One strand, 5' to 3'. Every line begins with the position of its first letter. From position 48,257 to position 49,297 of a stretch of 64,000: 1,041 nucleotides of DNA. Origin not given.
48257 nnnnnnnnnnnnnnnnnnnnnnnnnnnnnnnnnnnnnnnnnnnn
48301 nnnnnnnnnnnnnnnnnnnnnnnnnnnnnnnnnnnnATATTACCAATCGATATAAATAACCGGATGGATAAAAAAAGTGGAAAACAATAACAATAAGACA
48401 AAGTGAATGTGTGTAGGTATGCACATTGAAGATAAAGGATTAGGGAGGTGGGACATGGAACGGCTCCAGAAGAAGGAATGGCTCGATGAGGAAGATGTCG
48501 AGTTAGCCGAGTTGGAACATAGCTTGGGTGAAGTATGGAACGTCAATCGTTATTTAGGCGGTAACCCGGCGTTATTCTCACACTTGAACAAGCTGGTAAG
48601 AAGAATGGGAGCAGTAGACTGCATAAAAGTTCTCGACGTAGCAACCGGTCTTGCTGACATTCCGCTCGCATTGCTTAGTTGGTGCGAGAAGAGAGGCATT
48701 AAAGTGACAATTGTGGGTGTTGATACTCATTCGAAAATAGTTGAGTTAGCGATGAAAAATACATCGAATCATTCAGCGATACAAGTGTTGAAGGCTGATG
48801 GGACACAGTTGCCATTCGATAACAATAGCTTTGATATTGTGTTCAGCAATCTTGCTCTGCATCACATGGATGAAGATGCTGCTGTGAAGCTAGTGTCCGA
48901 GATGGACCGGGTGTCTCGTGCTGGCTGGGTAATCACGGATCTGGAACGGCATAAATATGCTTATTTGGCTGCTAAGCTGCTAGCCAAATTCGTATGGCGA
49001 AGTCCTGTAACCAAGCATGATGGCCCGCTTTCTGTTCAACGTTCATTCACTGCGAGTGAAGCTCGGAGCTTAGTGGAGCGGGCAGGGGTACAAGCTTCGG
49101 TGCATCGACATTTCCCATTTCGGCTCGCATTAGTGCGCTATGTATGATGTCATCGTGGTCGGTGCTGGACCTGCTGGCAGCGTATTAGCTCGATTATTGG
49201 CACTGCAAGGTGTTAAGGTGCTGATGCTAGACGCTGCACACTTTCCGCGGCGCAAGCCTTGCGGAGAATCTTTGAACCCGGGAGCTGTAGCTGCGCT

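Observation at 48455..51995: Minimal ketosynthase-cyclase-oxidoreductase-methyltransferase operon lacking ACP and chain-length factor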

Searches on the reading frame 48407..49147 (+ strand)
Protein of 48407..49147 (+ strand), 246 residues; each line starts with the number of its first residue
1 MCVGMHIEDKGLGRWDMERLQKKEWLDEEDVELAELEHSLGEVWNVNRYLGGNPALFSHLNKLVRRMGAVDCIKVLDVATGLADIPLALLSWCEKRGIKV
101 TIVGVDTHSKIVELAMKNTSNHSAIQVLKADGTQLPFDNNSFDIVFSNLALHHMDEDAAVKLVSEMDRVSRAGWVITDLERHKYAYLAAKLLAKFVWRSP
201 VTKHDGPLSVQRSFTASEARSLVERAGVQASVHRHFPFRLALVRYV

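Call 4: search_protein_families(library=pfam, proteins=[window:48407-49147:+], max_evalue=0.01)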
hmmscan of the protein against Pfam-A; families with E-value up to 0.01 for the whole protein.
window:48407-49147:+ (246 aa): 7 families
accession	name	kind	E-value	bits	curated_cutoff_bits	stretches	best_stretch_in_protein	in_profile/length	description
PF08241.18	Methyltransf_11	-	3.1e-15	57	21.2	1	90-173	11-90/95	Methyltransferase domain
PF13649.12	Methyltransf_25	-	5.5e-15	56.3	27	1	75-173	1-96/97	Methyltransferase domain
PF01209.24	Ubie_methyltran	-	3.4e-11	43.4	20.1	1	62-184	38-157/233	ubiE/COQ5 methyltransferase family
PF13847.12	Methyltransf_31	-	2.5e-09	37.4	27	1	74-173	6-104/145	Methyltransferase domain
PF08242.18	Methyltransf_12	-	0.00011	23.3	30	1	91-166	12-88/98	Methyltransferase domain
PF03141.22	Methyltransf_29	-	0.0058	15.7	23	1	72-173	118-212/506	Putative S-adenosyl-L-methionine-dependent methyltransferase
PF01170.24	UPF0020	-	0.0088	16.2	22.3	0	95-149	72-129/197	RMKL-like, methyltransferase domain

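Call 5: search_protein_families(library=ncbifam, proteins=[window:48407-49147:+], max_evalue=0.001)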
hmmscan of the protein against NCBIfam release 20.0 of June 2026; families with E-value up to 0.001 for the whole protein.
window:48407-49147:+ (246 aa): 22 families
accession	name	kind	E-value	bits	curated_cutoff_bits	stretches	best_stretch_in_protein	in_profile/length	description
NF004851.0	PRK06202.1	equivalog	5.1e-46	157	243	1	15-243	6-228/237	hypothetical protein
TIGR01934.1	MenG_MenH_UbiE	subfamily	4.1e-12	45.9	158.35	1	62-190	30-153/223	ubiquinone/menaquinone biosynthesis methyltransferase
NF001243.0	PRK00216.1-4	equivalog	1.5e-10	40.8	235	1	62-182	38-155/237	demethylmenaquinone methyltransferase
NF001244.0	PRK00216.1-5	equivalog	3e-10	39.8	216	1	62-190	39-165/236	bifunctional demethylmenaquinone methyltransferase/2-methoxy-6-polyprenyl-1,4-benzoquinol methylase UbiE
TIGR02752.1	MenG_heptapren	equivalog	1.9e-09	37.4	419.85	1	61-183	35-154/231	demethylmenaquinone methyltransferase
NF045667.1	MTase_DVU1556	equivalog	6.7e-09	35.5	155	1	64-230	15-162/213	DVU_1556 family methyltransferase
NF004452.0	PRK05785.1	equivalog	6.4e-08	32.3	207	1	72-173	52-140/228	hypothetical protein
TIGR02072.1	BioC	equivalog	2.3e-07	30.9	184.95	1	62-171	22-125/244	malonyl-ACP O-methyltransferase BioC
NF052510.1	methyltran_MpqE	exception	4.8e-07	29.4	335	1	65-180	40-153/234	methyl-plastoquinone biosynthesis methyltransferase MpqE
NF001241.0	PRK00216.1-2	equivalog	1.1e-06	28.5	327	1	67-176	47-145/231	demethylmenaquinone methyltransferase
NF001240.0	PRK00216.1-1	equivalog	2.1e-06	27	378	1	69-183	61-173/251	bifunctional demethylmenaquinone methyltransferase/2-methoxy-6-polyprenyl-1,4-benzoquinol methylase UbiE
NF040539.1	AST_met_ArsM_2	exception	2.6e-06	27.5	240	1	66-175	51-160/262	putative arsinothricin biosynthesis methyltransferase ArsM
NF007610.0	PRK10258.1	equivalog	6.4e-06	25.7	342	1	62-176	33-136/251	malonyl-ACP O-methyltransferase BioC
NF001242.0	PRK00216.1-3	equivalog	7.6e-06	25.5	351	1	71-173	70-170/258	bifunctional demethylmenaquinone methyltransferase/2-methoxy-6-polyprenyl-1,4-benzoquinol methylase UbiE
NF043040.1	corrin_prot_MT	hypoth_equivalog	1.1e-05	25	180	1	73-173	43-142/216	corrinoid protein-associated methyltransferase CpaM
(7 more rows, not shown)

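Call 29: find_homologous_proteins(query=window:48455-49147:+, max_evalue=1e-10)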
Query window:48455-49147:+ (230 aa): 89 proteins with E <= 1e-10 among 1151 candidates.
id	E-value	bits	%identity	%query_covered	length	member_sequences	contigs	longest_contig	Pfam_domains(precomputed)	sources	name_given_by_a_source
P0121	2.0e-148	510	100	100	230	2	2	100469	PF13847.13,PF13649.13,PF01209.25,PF08241.19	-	-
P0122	3.2e-116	404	78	99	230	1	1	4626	PF13847.13,PF13649.13,PF01209.25,PF08241.19,PF08242.19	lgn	-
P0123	8.8e-107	374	72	99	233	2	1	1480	PF13847.13,PF13489.13,PF13649.13,PF01209.25,PF08241.19,PF08242.19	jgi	-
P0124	1.5e-97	343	66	99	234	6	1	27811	PF13847.13,PF13649.13,PF01209.25,PF08241.19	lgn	-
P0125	1.4e-96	340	68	99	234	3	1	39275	PF13847.13,PF13649.13,PF01209.25,PF08241.19,PF08242.19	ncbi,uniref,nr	ncbi:methyltransferase domain-containing protein [Paenibacillus gorillae]|uniref:methyltransferase d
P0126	2.3e-96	340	66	100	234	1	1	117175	PF13847.13,PF13649.13,PF01209.25,PF08241.19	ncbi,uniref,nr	ncbi:methyltransferase domain-containing protein [Paenibacillus glycanilyticus]|uniref:Methyltransfe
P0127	2.3e-96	339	67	98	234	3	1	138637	PF13847.13,PF13649.13,PF01209.25,PF08241.19,PF08242.19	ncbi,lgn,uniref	ncbi:methyltransferase domain-containing protein [Paenibacillus sp. YAF4_2]|uniref:methyltransferase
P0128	2.9e-95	336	65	99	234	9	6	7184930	PF13847.13,PF13649.13,PF03141.23,PF01209.25,PF08241.19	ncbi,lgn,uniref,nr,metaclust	ncbi:methyltransferase domain-containing protein [Paenibacillus sp. JDR-2]|uniref:methyltransferase 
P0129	1.2e-93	331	56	99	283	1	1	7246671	PF13847.13,PF13649.13,PF01209.25,PF08241.19,PF08242.19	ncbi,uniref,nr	ncbi:hypothetical protein BBD42_23240 [Paenibacillus sp. BIHB 4019]|uniref:Methyltransferase type 11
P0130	4.2e-93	329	58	99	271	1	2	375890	PF13847.13,PF13649.13,PF01209.25,PF08241.19,PF08242.19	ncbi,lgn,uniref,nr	ncbi:Methyltransferase domain-containing protein [Paenibacillus algorifonticola]|uniref:Methyltransf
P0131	2.5e-92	326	55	88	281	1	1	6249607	PF13847.13,PF13649.13,PF01209.25,PF08241.19,PF08242.19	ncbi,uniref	ncbi:methyltransferase domain-containing protein [Paenibacillus sp. KS-LC4]|uniref:methyltransferase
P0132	3.1e-92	326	54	87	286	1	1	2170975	PF13847.13,PF13649.13,PF01209.25,PF08241.19,PF08242.19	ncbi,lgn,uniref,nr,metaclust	ncbi:methyltransferase domain-containing protein [Paenibacillus sp. Leaf72]|uniref:methyltransferase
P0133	1.0e-91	324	56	87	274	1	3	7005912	PF13847.13,PF13649.13,PF01209.25,PF08241.19,PF08242.19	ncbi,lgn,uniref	ncbi:methyltransferase domain-containing protein [Paenibacillus sp. FSL H8-0537]|uniref:methyltransf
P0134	7.0e-91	322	64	99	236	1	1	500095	PF13847.13,PF13649.13,PF01209.25,PF08241.19,PF08242.19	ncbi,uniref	ncbi:methyltransferase domain-containing protein [Paenibacillus sp. GCM10023252]|uniref:methyltransf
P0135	1.7e-90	320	65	100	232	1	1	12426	PF13847.13,PF13649.13,PF01209.25,PF08241.19,PF08242.19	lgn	-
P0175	9.0e-56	207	45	98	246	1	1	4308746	PF13847.13,PF13649.13,PF01209.25,PF08241.19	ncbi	-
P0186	1.1e-46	177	42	99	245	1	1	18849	PF13847.13,PF13649.13,PF01209.25,PF08241.19,PF08242.19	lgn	-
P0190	1.3e-42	164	42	96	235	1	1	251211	PF13847.13,PF13489.13,PF13649.13,PF01209.25,PF08241.19,PF08242.19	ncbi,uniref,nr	ncbi:methyltransferase domain-containing protein [Geomonas anaerohicana]|uniref:Methyltransferase do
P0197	1.0e-36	145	34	98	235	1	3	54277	PF13847.13,PF13649.13,PF01209.25,PF08241.19,PF08242.19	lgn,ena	-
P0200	7.6e-36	142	36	98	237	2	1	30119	PF13847.13,PF13649.13,PF01209.25,PF08241.19,PF08242.19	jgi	jgi:ubiquinone/menaquinone biosynthesis C-methylase UbiE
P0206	7.1e-27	112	33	99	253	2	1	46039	PF13649.13,PF08241.19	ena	-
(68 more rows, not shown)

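Call 30: find_encoding_contigs(protein=P0190, flank=7000, max_places=1)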
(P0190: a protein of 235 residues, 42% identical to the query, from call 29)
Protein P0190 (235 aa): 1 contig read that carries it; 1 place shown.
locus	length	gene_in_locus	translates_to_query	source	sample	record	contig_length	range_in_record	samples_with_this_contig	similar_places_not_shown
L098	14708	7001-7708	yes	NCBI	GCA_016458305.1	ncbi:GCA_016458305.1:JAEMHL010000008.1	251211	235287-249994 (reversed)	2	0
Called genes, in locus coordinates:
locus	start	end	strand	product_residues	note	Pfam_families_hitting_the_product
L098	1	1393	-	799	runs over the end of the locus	PF02190:LON_substr_bdg, PF07724:AAA_2 (weak), PF00004:AAA, PF07728:AAA_5, PF22667:Lon_lid, PF05362:Lon_C, PF13541:ChlI (weak)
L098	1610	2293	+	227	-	PF01965:DJ-1_PfpI, PF17124:ThiJ_like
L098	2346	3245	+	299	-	PF02678:Pirin, PF05726:Pirin_C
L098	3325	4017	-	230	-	PF13441:Gly-zipper_YMGG, PF05433:Rick_17kDa_Anti (weak), PF13488:Gly-zipper_Omp (weak), PF00691:OmpA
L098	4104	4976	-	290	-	PF12146:Hydrolase_4, PF00561:Abhydrolase_1, PF12697:Abhydrolase_6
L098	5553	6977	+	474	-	PF02310:B12-binding, PF04055:Radical_SAM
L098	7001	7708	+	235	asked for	PF13489:Methyltransf_23, PF01209:Ubie_methyltran, PF13847:Methyltransf_31, PF08241:Methyltransf_11, PF08242:Methyltransf_12, PF13649:Methyltransf_25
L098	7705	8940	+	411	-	PF01136:Peptidase_U32 (weak)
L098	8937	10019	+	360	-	PF00195:Chal_sti_synt_N, PF08392:FAE1_CUT1_RppA, PF02797:Chal_sti_synt_C, PF08541:ACP_syn_III_C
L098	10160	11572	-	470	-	PF02310:B12-binding, PF04055:Radical_SAM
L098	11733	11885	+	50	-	-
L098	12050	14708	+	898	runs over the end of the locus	PF13089:PP_kinase_N, PF02503:PP_kinase, PF17941:PP_kinase_C_1, PF13091:PLDc_2 (weak), PF13090:PP_kinase_C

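Call 31: find_encoding_contigs(protein=P0197, flank=7000, max_places=1)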
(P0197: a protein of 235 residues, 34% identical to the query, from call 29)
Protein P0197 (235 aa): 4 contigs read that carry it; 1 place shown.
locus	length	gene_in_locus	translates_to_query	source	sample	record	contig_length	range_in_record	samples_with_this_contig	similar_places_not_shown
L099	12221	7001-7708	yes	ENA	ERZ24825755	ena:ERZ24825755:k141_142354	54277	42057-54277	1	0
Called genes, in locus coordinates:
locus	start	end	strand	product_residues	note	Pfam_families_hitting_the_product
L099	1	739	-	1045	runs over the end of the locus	PF00873:ACR_tran, PF03176:MMPL (weak)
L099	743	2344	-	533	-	PF25876:HH_MFP_RND (faint), PF25917:BSH_RND (faint), PF25919:BSH_CusB (faint), PF25944:Beta-barrel_RND (weak), PF25954:Beta-barrel_RND_2, PF25967:RND-MFP_C (weak), PF25975:CzcB_C, PF25989:YknX_C (weak), +1 more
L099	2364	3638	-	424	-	PF02321:OEP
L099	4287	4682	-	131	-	PF07883:Cupin_2, PF02311:AraC_binding (weak)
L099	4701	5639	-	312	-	PF00753:Lactamase_B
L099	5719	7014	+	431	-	PF00202:Aminotran_3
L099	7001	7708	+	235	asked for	PF08242:Methyltransf_12 (faint), PF01209:Ubie_methyltran (weak), PF13847:Methyltransf_31 (weak), PF08241:Methyltransf_11, PF13649:Methyltransf_25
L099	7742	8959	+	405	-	PF01266:DAO (weak), PF01494:FAD_binding_3, PF04820:Trp_halogenase (faint), PF05834:Lycopene_cycl (faint), PF07992:Pyr_redox_2 (weak)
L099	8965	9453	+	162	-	PF10604:Polyketide_cyc2 (weak), PF03364:Polyketide_cyc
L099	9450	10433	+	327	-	-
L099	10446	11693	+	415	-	PF00109:ketoacyl-synt, PF02801:Ketoacyl-synt_C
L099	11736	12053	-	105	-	-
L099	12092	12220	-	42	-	?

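Call 32: find_encoding_contigs(protein=P0175, flank=7000, max_places=1)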
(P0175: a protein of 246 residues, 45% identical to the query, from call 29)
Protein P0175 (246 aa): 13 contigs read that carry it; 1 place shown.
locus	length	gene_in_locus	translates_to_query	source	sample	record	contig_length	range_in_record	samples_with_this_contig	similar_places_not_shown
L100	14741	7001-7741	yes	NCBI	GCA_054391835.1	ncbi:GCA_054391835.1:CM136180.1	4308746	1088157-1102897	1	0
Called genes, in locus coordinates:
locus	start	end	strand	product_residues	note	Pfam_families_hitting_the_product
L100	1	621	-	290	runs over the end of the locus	PF00106:adh_short, PF08659:KR, PF13561:adh_short_C2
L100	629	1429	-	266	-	PF00588:SpoU_methylase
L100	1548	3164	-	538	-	PF02254:TrkA_N, PF22614:Slo-like_RCK (faint), PF02080:TrkA_C, PF02254:TrkA_N, PF02080:TrkA_C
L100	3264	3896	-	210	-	-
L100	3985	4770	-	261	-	PF12673:SipL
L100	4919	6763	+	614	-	PF08439:Peptidase_M3_N, PF01432:Peptidase_M3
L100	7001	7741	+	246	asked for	PF01209:Ubie_methyltran, PF13847:Methyltransf_31, PF08241:Methyltransf_11, PF13649:Methyltransf_25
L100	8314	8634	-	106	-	-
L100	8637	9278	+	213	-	-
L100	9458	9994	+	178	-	PF04542:Sigma70_r2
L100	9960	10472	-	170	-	-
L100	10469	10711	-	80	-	-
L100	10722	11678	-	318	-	PF04960:Glutaminase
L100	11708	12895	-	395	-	-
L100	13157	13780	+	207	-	PF04647:AgrB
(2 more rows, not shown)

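Call 34: search_protein_families(library=pfam, proteins=[L099:9450-10433:+, L098:7705-8940:+, L098:5553-6977:+, L099:5719-7014:+, L099:8965-9453:+], max_evalue=0.1)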
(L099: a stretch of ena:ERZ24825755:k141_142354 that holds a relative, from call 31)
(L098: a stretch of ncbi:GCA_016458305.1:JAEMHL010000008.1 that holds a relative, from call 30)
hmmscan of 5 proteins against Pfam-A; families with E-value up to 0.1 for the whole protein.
L099:9450-10433:+ (327 aa): 1 family
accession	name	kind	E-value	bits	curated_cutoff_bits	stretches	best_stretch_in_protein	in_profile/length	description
PF00733.27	Asn_synthase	-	0.074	13.1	21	1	55-112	84-143/354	Asparagine synthase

L098:7705-8940:+ (411 aa): 1 family
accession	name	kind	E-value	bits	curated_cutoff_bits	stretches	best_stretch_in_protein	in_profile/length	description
PF01136.24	Peptidase_U32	-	4.8e-07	29.7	22.4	1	86-270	3-193/233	Peptidase family U32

L098:5553-6977:+ (474 aa): 2 families
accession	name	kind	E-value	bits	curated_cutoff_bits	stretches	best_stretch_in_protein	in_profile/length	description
PF02310.24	B12-binding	-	8e-19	68.1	32.1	1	6-129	5-118/121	B12 binding domain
PF04055.27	Radical_SAM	-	2.2e-08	34.9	29.5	1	194-354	5-166/166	Radical SAM superfamily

L099:5719-7014:+ (431 aa): 2 families
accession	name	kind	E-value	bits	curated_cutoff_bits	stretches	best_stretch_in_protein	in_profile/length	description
PF00202.27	Aminotran_3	-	1.7e-71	241.5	30.5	1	35-400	7-374/403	Aminotransferase class-III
PF00155.27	Aminotran_1_2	-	0.00044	20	19.7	1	185-403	128-337/361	Aminotransferase class I and II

L099:8965-9453:+ (162 aa): 2 families
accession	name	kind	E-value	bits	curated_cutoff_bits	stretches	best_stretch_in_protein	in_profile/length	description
PF03364.25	Polyketide_cyc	-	6e-08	33.4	23.4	1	14-141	6-124/126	Polyketide cyclase / dehydrase and lipid transport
PF10604.15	Polyketide_cyc2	-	1.8e-06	28.7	27.4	1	3-155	4-142/142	Polyketide cyclase / dehydrase and lipid transport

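Call 46: find_encoding_contigs(protein=P0186, flank=6000, max_places=1)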
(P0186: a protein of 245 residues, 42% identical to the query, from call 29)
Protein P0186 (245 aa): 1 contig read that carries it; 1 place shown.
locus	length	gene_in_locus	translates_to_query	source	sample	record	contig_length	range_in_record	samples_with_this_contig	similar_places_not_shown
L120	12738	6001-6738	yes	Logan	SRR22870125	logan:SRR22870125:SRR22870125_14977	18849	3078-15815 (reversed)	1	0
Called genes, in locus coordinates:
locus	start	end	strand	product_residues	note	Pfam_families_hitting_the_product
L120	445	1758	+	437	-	PF17874:TPR_MalT (faint), PF13424:TPR_12, PF00515:TPR_1 (faint), PF07719:TPR_2 (faint), PF13176:TPR_7 (faint), PF13181:TPR_8 (faint), PF13424:TPR_12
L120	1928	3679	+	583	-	PF01103:Omp85 (weak)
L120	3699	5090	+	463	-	PF01979:Amidohydro_1, PF07969:Amidohydro_3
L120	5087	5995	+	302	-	PF01545:Cation_efflux, PF16916:ZT_dimer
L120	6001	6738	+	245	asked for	PF01209:Ubie_methyltran, PF13847:Methyltransf_31 (weak), PF08241:Methyltransf_11, PF08242:Methyltransf_12 (weak), PF13649:Methyltransf_25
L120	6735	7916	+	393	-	PF00890:FAD_binding_2 (faint), PF01134:GIDA (faint), PF01266:DAO (weak), PF01494:FAD_binding_3, PF03486:HI0933_like (faint), PF04820:Trp_halogenase (faint), PF07992:Pyr_redox_2, PF12831:FAD_oxidored (weak), +1 more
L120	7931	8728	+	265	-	PF00753:Lactamase_B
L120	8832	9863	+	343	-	PF00941:FAD_binding_5, PF03450:CO_deh_flav_C (weak)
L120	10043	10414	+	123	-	PF00903:Glyoxalase (weak)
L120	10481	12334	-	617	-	PF00501:AMP-binding, PF23562:AMP-binding_C_3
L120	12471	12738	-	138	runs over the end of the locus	PF06491:Disulph_isomer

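Call 47: find_encoding_contigs(protein=P0200, flank=6000, max_places=1)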
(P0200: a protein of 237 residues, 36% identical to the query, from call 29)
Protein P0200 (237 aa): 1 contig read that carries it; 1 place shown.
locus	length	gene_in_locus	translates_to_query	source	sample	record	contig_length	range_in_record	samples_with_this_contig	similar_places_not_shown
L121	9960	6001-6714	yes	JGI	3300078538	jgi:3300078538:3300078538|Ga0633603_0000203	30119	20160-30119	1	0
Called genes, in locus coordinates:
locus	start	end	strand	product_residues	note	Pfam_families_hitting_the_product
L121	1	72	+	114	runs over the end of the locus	PF02641:DUF190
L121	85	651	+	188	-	-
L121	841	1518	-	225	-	PF13441:Gly-zipper_YMGG, PF13488:Gly-zipper_Omp (weak), PF00691:OmpA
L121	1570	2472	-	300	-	PF00561:Abhydrolase_1, PF12146:Hydrolase_4, PF12697:Abhydrolase_6, PF08386:Abhydrolase_4 (faint)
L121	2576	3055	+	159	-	PF01928:CYTH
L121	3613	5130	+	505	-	PF02310:B12-binding, PF04055:Radical_SAM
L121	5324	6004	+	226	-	-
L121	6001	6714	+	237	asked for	PF01209:Ubie_methyltran, PF13847:Methyltransf_31, PF08241:Methyltransf_11, PF08242:Methyltransf_12 (weak), PF13649:Methyltransf_25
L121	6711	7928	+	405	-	PF01136:Peptidase_U32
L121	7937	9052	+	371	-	PF00195:Chal_sti_synt_N, PF08392:FAE1_CUT1_RppA, PF08545:ACP_syn_III (weak), PF02797:Chal_sti_synt_C, PF08541:ACP_syn_III_C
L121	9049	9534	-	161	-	PF09835:DUF2062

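Call 48: find_encoding_contigs(protein=P0206, flank=6000, max_places=1)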
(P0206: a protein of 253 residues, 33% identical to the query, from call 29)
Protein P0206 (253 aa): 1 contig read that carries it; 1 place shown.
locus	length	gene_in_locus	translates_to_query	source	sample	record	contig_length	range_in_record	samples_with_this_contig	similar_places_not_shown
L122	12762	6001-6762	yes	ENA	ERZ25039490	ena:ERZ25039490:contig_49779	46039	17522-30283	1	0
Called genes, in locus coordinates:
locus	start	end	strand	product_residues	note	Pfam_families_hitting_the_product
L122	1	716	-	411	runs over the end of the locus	PF01075:Glyco_transf_9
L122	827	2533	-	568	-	PF02366:PMT, PF13231:PMT_2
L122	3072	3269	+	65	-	-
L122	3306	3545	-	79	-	PF00578:AhpC-TSA, PF08534:Redoxin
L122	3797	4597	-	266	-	PF00106:adh_short, PF08659:KR, PF23441:SDR (weak), PF13561:adh_short_C2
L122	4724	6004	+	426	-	PF00109:ketoacyl-synt, PF02801:Ketoacyl-synt_C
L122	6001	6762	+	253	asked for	PF08241:Methyltransf_11, PF13649:Methyltransf_25 (weak)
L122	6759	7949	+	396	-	PF00890:FAD_binding_2 (weak), PF01266:DAO, PF01494:FAD_binding_3, PF03486:HI0933_like (weak), PF07992:Pyr_redox_2 (weak), PF13450:NAD_binding_8 (weak)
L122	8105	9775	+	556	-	PF02511:Thy1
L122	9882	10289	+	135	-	PF24777:DUF7700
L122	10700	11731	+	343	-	-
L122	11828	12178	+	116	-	PF04014:MazE_antitoxin (weak)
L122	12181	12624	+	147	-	PF01850:PIN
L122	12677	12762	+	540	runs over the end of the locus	PF00083:Sugar_tr (weak), PF07690:MFS_1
